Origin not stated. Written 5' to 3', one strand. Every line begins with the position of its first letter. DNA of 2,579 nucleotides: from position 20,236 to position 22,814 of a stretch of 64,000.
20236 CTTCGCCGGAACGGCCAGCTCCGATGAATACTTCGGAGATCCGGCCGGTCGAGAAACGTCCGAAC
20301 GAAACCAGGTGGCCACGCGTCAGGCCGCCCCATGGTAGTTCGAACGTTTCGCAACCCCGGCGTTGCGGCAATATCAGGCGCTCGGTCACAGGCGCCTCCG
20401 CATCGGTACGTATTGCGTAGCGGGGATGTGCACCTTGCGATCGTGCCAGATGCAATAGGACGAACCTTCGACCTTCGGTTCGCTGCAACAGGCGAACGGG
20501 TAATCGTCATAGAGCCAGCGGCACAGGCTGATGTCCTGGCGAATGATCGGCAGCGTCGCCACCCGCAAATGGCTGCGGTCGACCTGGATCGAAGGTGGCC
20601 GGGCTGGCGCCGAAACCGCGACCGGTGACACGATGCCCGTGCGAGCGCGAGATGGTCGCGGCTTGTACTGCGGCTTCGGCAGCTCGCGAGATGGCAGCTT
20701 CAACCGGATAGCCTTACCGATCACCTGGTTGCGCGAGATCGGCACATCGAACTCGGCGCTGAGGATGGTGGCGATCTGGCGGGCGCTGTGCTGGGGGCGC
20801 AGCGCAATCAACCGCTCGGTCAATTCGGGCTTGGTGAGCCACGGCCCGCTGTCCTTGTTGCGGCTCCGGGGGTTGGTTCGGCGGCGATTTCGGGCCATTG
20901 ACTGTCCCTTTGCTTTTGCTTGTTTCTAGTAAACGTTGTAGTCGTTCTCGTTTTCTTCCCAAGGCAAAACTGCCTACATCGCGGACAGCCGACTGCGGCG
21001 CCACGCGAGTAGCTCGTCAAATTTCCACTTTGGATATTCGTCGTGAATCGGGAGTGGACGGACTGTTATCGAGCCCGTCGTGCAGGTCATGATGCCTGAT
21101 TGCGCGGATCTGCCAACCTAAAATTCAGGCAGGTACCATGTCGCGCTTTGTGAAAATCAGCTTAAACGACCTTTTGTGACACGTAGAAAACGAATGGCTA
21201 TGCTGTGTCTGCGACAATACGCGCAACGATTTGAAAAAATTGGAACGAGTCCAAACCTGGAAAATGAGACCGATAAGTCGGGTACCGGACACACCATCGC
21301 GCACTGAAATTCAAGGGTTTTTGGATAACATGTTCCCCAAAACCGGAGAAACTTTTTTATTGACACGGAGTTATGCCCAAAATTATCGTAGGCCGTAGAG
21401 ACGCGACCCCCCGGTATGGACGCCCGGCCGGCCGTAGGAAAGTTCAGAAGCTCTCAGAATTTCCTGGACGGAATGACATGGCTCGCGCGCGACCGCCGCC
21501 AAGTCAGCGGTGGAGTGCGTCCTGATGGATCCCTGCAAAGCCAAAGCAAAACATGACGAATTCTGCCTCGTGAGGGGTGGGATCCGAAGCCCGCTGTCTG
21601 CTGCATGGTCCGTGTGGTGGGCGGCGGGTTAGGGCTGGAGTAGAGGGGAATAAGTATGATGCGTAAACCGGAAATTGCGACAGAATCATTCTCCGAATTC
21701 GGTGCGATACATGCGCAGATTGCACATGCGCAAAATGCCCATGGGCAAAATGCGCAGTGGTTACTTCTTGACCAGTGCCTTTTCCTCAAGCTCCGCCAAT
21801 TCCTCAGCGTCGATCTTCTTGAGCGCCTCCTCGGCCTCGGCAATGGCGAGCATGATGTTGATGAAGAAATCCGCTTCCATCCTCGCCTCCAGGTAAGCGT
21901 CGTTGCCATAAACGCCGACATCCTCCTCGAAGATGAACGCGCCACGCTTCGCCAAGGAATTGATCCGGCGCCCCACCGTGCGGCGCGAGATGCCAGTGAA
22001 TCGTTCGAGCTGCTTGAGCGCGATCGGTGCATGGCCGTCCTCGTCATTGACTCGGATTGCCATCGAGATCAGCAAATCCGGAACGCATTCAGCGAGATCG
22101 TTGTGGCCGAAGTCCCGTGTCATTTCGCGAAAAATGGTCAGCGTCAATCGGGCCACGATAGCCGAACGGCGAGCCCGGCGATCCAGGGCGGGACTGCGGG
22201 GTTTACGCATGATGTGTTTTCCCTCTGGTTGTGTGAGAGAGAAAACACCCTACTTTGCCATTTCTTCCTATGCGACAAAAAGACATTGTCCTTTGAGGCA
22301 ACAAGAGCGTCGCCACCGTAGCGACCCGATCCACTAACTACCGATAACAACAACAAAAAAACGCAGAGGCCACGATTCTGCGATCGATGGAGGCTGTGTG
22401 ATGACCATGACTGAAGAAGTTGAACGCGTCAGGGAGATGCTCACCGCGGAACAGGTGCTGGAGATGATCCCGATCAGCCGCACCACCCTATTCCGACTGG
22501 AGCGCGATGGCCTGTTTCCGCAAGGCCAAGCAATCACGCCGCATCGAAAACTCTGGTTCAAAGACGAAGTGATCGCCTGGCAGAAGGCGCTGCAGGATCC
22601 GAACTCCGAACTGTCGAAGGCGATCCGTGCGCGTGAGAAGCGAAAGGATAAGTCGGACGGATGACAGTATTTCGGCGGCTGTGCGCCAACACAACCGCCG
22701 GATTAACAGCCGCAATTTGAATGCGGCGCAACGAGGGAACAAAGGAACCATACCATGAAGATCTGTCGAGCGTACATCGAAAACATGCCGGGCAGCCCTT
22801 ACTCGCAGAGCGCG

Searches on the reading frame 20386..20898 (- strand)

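Call 19: search_protein_families(library=pfam, proteins=[window:20386-20898:-], max_evalue=0.01)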
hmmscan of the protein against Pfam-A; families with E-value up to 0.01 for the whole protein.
window:20386-20898:- (170 aa): 1 family
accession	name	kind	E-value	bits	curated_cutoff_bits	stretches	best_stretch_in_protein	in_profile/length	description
PF07750.17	GcrA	-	2.5e-09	38.1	26.9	1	38-159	20-147/155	GcrA cell cycle regulator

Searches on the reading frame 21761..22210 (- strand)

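Call 19: search_protein_families(library=pfam, proteins=[window:21761-22210:-], max_evalue=0.01)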
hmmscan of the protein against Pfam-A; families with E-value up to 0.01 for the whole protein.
window:21761-22210:- (149 aa): 4 families
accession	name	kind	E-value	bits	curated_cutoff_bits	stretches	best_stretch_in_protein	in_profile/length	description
PF12802.13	MarR_2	-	0.0013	19.3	27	1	61-90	18-48/61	MarR family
PF13730.12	HTH_36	-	0.0021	18.3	25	1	59-90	22-53/55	Helix-turn-helix domain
PF25213.1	HVO_A0261_N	-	0.0073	16.6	35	0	62-90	24-52/86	HVO_A0261 N-terminal domain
PF08279.18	HTH_11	-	0.0087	16.4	25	0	62-93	15-46/55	HTH domain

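Call 33: search_protein_families(library=ncbifam, proteins=[window:21761-22210:-], max_evalue=0.01)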
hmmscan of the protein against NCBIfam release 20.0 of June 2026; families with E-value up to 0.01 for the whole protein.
window:21761-22210:- (149 aa): 0 families

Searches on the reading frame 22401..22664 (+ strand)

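Call 19: search_protein_families(library=pfam, proteins=[window:22401-22664:+], max_evalue=0.01)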
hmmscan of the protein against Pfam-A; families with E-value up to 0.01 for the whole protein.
window:22401-22664:+ (87 aa): 1 family
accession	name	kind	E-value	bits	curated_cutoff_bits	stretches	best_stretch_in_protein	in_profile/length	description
PF05930.18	Phage_AlpA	-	9.5e-05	22.6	21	1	14-61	4-51/51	Prophage CP4-57 regulatory protein (AlpA)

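Call 33: search_protein_families(library=ncbifam, proteins=[window:22401-22664:+], max_evalue=0.01)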
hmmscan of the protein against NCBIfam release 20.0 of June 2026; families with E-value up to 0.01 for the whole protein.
window:22401-22664:+ (87 aa): 0 families
